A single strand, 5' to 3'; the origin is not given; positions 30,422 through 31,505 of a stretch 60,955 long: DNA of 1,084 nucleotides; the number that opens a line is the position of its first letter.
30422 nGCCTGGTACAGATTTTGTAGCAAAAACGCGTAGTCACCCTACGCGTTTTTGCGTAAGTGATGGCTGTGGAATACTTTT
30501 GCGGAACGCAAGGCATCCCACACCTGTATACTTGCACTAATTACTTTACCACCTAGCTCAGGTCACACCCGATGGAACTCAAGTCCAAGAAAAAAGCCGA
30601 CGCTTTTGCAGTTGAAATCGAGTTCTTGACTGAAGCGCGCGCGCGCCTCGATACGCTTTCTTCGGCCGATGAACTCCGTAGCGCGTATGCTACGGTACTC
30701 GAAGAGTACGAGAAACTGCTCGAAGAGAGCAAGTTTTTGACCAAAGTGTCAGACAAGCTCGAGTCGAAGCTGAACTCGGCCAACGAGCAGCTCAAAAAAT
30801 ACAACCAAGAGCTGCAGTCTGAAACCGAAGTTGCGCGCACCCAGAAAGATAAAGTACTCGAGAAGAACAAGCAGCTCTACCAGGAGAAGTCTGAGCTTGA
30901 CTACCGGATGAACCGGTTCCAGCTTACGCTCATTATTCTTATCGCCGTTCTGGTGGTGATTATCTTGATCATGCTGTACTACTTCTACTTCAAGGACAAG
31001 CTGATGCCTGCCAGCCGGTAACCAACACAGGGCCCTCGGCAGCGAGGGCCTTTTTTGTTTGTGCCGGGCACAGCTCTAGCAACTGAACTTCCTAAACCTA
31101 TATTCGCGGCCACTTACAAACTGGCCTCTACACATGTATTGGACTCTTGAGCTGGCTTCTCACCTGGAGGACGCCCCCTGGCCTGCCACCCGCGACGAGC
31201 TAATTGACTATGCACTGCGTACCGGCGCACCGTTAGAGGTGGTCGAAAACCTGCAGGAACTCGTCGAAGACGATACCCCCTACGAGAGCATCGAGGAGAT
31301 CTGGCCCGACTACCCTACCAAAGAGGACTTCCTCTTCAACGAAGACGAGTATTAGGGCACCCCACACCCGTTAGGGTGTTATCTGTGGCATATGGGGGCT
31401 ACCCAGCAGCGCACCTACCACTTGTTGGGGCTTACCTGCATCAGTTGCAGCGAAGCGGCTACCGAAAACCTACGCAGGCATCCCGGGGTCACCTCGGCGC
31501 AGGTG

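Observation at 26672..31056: Candidate composite signalling island: CheR + receiver-less CheB + two SiaB/SiaC-like partner-switch pairs + tail-anchored coiled-coil protein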

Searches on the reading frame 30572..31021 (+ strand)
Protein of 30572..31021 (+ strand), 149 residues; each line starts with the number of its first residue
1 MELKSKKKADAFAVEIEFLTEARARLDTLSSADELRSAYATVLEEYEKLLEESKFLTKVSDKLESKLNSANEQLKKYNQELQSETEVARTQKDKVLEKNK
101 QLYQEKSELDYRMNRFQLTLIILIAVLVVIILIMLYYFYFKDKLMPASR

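Call 3: search_protein_families(library=pfam, proteins=[window:30572-31021:+], max_evalue=0.01)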
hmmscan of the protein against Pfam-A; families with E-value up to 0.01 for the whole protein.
window:30572-31021:+ (149 aa): 9 families
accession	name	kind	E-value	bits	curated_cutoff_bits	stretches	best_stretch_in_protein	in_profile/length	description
PF10661.14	EssA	-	0.00026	21.3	24.1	1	43-137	48-141/147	WXG100 protein secretion system (Wss), protein EssA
PF02009.21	RIFIN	-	0.00027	21.4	32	1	51-135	215-301/327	Rifin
PF08395.17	7tm_7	-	0.0015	18.4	26.6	1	67-143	184-263/370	7tm Chemosensory receptor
PF20185.3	DUF6548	-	0.0028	18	27.3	1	46-136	86-161/164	Family of unknown function (DUF6548)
PF09850.14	DotU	-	0.0032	17.6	27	0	70-137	137-203/205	Type VI secretion system protein DotU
PF18709.6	DLP_helical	-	0.0037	17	25.5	1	10-124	17-133/340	Dynamin-like helical domain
PF06024.17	Orf78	-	0.0044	17.7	29.4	1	84-138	30-84/101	Orf78 (ac78)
PF14914.11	LRRC37AB_C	-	0.0049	17.2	27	1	48-136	49-136/147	LRRC37A/B like protein 1 C-terminal domain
PF14828.11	Amnionless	-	0.0066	15.7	30.4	1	70-141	300-370/442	Amnionless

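Call 4: search_protein_families(library=ncbifam, proteins=[window:30572-31021:+], max_evalue=0.01)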
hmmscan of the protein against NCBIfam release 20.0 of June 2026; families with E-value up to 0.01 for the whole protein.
window:30572-31021:+ (149 aa): 10 families
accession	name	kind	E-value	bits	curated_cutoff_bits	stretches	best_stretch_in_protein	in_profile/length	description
TIGR01477.1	RIFIN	paralog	7.4e-05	22.7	176.95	1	37-135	229-330/356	variant surface antigen, rifin family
NF053563.1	Rkd4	equivalog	7.7e-05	21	860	1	17-116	264-369/747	arcadin-4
TIGR04211.1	SH3_and_anchor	equivalog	0.00015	21.4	65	1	23-135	72-184/198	TIGR04211 family SH3 domain-containing protein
NF041922.1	DLP_LeoA_gen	subfamily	0.00051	19.2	325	1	9-124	220-337/532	LeoA/HP0731 family dynamin-like GTPase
NF011622.0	PRK15048.1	equivalog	0.00058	19.1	900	1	31-146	112-219/553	methyl-accepting chemotaxis protein II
NF033483.0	PknB_PASTA_kin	equivalog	0.0014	17.7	450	1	29-138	255-355/563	Stk1 family PASTA domain-containing Ser/Thr kinase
NF046000.1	MAG1210_fam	subfamily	0.0015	17.3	275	1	69-141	15-87/550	MAG1210 family protein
NF039170.1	SdrH_fam_CTERM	subfamily_domain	0.0036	17.3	50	1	74-138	96-158/163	SdrH family protein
NF043058.1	T4SS_LegC2C7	subfamily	0.0081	15.2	350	1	13-118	128-238/348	LegC2/C7 family Dot/Icm T4SS effector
NF038277.1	accessory_MacP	equivalog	0.0092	16.4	45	0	64-136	25-94/98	cell wall synthase accessory phosphoprotein MacP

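Call 62: search_protein_representatives(protein=window:30572-31021:+)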
Query: 149 residues. Proteins with E-value up to 0.001 (for the whole library): 71; up to 1e-10: 23; up to 1e-30: 3. The best 71 are listed.
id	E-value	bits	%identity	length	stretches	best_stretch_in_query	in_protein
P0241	4.6e-41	156.0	56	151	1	5-142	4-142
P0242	7.1e-34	132.8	51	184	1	5-139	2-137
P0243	7.4e-34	132.7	50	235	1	5-147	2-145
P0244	1.3e-29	119.0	48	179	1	5-139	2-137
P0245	1.6e-29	118.7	52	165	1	6-144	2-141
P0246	4.3e-29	117.3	50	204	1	5-139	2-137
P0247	5.7e-29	116.9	50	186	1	5-139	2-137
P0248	1.5e-28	115.6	45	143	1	5-143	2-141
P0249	2.5e-28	114.8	42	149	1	7-143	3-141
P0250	8.5e-26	106.7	48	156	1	5-141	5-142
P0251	2.4e-25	105.2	39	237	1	3-142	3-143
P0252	3.1e-25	104.9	44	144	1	7-138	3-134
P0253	1.2e-24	103.0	43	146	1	5-146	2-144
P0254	7.6e-24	100.4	41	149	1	5-144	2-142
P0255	1.1e-23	99.9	44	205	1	5-146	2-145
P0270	5.9e-07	45.8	37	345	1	4-96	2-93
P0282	2.0e-05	40.9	35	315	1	7-131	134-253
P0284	2.4e-05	40.7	35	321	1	12-111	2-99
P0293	1.2e-04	38.4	44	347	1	27-92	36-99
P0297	2.5e-04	37.4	30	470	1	7-122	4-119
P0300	3.3e-04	37.0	37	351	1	9-100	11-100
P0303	3.8e-04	36.8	35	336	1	18-99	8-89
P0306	5.0e-04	36.4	44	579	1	32-85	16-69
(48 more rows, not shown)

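Call 63: search_protein_families(library=pfam, proteins=[P0270, P0282, P0284, P0293, P0297, P0300, P0303, P0306], max_evalue=0.001)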
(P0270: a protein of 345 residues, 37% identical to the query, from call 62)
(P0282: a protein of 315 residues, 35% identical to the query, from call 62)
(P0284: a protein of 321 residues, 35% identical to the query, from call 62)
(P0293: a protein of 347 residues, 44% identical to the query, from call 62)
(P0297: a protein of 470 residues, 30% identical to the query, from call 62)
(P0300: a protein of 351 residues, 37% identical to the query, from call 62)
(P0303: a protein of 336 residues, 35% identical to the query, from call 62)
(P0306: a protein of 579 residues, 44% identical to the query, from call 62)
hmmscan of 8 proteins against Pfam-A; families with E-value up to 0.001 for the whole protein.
P0270 (345 aa): 3 families
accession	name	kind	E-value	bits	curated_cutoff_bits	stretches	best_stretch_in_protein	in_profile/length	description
PF02518.31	HATPase_c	-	2.3e-15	57.4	26.4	1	238-343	9-108/111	Histidine kinase-, DNA gyrase B-, and HSP90-like ATPase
PF00512.31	HisKA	-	0.00032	21.1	26.9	0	95-145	2-31/66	His Kinase A (phospho-acceptor) domain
PF13589.12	HATPase_c_3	-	0.0006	20.3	25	0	237-302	5-61/137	Histidine kinase-, DNA gyrase B-, and HSP90-like ATPase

P0282 (315 aa): 1 family
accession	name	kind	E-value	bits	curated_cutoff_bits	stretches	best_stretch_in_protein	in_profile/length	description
PF09345.15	SiaC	-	9.9e-37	125.7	24.5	1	11-121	6-119/120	SiaC family regulatory phosphoprotein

P0284 (321 aa): 2 families
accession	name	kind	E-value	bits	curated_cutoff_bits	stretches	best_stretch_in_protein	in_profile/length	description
PF02518.31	HATPase_c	-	2.7e-08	34.7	26.4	1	211-316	7-110/111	Histidine kinase-, DNA gyrase B-, and HSP90-like ATPase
PF00512.31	HisKA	-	2.3e-06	28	26.9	1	97-155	2-60/66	His Kinase A (phospho-acceptor) domain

P0293 (347 aa): 2 families
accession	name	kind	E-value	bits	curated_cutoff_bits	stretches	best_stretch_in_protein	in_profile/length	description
PF00512.31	HisKA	-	3.8e-09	36.9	26.9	1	115-175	3-63/66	His Kinase A (phospho-acceptor) domain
PF02518.31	HATPase_c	-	4.5e-06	27.5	26.4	1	222-335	2-110/111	Histidine kinase-, DNA gyrase B-, and HSP90-like ATPase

P0297 (470 aa): 3 families
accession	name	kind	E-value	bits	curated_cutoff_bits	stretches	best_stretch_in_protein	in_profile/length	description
PF02518.31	HATPase_c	-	1.3e-28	100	26.4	1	211-321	1-110/111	Histidine kinase-, DNA gyrase B-, and HSP90-like ATPase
PF00072.30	Response_reg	-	8.5e-22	77.9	30.2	1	346-461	1-110/111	Response regulator receiver domain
PF00512.31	HisKA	-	2.7e-21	75.8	26.9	1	100-164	2-66/66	His Kinase A (phospho-acceptor) domain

P0300 (351 aa): 2 families
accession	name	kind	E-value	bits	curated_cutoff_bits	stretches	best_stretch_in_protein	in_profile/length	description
PF02518.31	HATPase_c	-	3.4e-20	73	26.4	1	217-337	4-109/111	Histidine kinase-, DNA gyrase B-, and HSP90-like ATPase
PF00512.31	HisKA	-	2.2e-10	40.9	26.9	1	106-170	3-64/66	His Kinase A (phospho-acceptor) domain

P0303 (336 aa): 3 families
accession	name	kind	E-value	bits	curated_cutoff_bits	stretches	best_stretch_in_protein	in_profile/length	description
PF02518.31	HATPase_c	-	1.6e-09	38.6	26.4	1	219-328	2-109/111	Histidine kinase-, DNA gyrase B-, and HSP90-like ATPase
PF00512.31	HisKA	-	4.9e-07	30.2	26.9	1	110-172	2-64/66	His Kinase A (phospho-acceptor) domain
PF22561.2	HisKin-conflict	-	0.00034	20.8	27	1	167-264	123-217/303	Histidine Kinase domain observed in conflict contexts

P0306 (579 aa): 3 families
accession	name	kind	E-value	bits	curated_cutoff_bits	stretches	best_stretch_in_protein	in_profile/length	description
PF02518.31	HATPase_c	-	1.3e-30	106.5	26.4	1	183-298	1-110/111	Histidine kinase-, DNA gyrase B-, and HSP90-like ATPase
PF00072.30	Response_reg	-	8.9e-30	103.6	30.2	2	456-570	1-110/111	Response regulator receiver domain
PF00512.31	HisKA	-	2.1e-19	69.8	26.9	1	71-136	1-66/66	His Kinase A (phospho-acceptor) domain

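Call 67: find_encoding_contigs(protein=P0282, flank=8000, max_places=2)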
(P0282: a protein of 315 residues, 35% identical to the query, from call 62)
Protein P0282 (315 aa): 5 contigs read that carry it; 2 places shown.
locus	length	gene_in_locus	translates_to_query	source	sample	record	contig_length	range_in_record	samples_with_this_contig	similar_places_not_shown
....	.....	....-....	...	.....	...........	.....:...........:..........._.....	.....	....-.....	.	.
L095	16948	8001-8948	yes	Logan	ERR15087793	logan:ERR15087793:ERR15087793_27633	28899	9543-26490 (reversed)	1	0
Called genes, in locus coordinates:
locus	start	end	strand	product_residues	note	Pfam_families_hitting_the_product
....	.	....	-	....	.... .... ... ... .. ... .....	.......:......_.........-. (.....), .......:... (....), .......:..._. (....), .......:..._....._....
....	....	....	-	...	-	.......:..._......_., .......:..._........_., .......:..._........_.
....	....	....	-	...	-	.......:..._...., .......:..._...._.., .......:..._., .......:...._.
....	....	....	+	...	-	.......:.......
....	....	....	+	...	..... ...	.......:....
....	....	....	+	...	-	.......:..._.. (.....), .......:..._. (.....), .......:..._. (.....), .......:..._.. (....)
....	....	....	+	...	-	-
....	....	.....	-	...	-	-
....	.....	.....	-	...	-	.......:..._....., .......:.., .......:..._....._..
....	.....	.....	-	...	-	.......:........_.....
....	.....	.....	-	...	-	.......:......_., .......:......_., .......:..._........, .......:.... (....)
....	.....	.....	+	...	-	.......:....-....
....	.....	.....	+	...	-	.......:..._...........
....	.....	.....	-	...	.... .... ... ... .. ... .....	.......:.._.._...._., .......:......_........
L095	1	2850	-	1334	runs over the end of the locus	PF21471:Reelin_subrepeat-B (faint), PF00801:PKD (weak), PF18911:PKD_4 (weak), PF18962:Por_Secre_tail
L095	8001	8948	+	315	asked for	PF09345:SiaC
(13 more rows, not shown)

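Call 68: find_encoding_contigs(protein=P0297, flank=8000, max_places=2)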
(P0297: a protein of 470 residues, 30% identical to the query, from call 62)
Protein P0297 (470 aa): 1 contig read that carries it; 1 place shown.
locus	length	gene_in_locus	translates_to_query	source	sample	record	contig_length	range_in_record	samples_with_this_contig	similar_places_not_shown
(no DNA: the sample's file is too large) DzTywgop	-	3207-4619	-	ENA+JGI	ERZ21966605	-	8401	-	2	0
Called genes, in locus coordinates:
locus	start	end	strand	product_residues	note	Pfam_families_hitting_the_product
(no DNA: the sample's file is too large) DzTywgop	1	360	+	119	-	?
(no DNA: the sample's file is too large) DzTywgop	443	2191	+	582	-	PF07228:SpoIIE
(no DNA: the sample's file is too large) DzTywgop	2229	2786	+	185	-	PF19788:DUF6272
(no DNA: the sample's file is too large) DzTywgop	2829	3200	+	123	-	PF09345:SiaC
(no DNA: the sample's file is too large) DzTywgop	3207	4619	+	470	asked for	PF00512:HisKA, PF02518:HATPase_c, PF00072:Response_reg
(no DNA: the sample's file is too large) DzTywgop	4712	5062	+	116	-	PF01627:Hpt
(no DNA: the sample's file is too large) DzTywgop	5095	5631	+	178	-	PF00072:Response_reg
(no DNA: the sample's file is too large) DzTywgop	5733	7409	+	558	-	PF01039:Carboxyl_trans, PF03255:ACCA, PF06833:MdcE (weak)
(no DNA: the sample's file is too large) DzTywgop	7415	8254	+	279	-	PF13369:Transglut_core2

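Call 88: predict_structure(alignment_id=A4)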
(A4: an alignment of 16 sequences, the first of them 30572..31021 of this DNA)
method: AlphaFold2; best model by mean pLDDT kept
length: 149 residues; sequences in the alignment: 16
mean_pLDDT: 79.7   pTM: 0.35
mean pLDDT of the five models: 79.7, 79.1, 78.9, 77.8, 77.8
residues with pLDDT >= 90: 41; 70-90: 80; 50-70: 20; < 50: 8
segments of 3 or more residues with pLDDT < 50: 1-6
pLDDT, mean of each block of 10 residues (from residue 1): 49 70 71 75 80 79 87 91 90 90 89 91 93 84 53
secondary structure, 60 per line:
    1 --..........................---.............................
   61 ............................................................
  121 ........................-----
elements in order: H3-28 H32-144

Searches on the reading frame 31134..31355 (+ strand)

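Call 3: search_protein_families(library=pfam, proteins=[window:31134-31355:+], max_evalue=0.01)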
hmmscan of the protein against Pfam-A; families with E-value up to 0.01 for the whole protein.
window:31134-31355:+ (73 aa): 1 family
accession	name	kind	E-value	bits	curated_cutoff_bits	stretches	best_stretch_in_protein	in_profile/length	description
PF11387.14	DUF2795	-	1.6e-17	63.6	25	1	2-57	1-54/54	Protein of unknown function (DUF2795)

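Call 4: search_protein_families(library=ncbifam, proteins=[window:31134-31355:+], max_evalue=0.01)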
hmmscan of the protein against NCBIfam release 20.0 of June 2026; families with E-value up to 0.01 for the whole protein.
window:31134-31355:+ (73 aa): 0 families
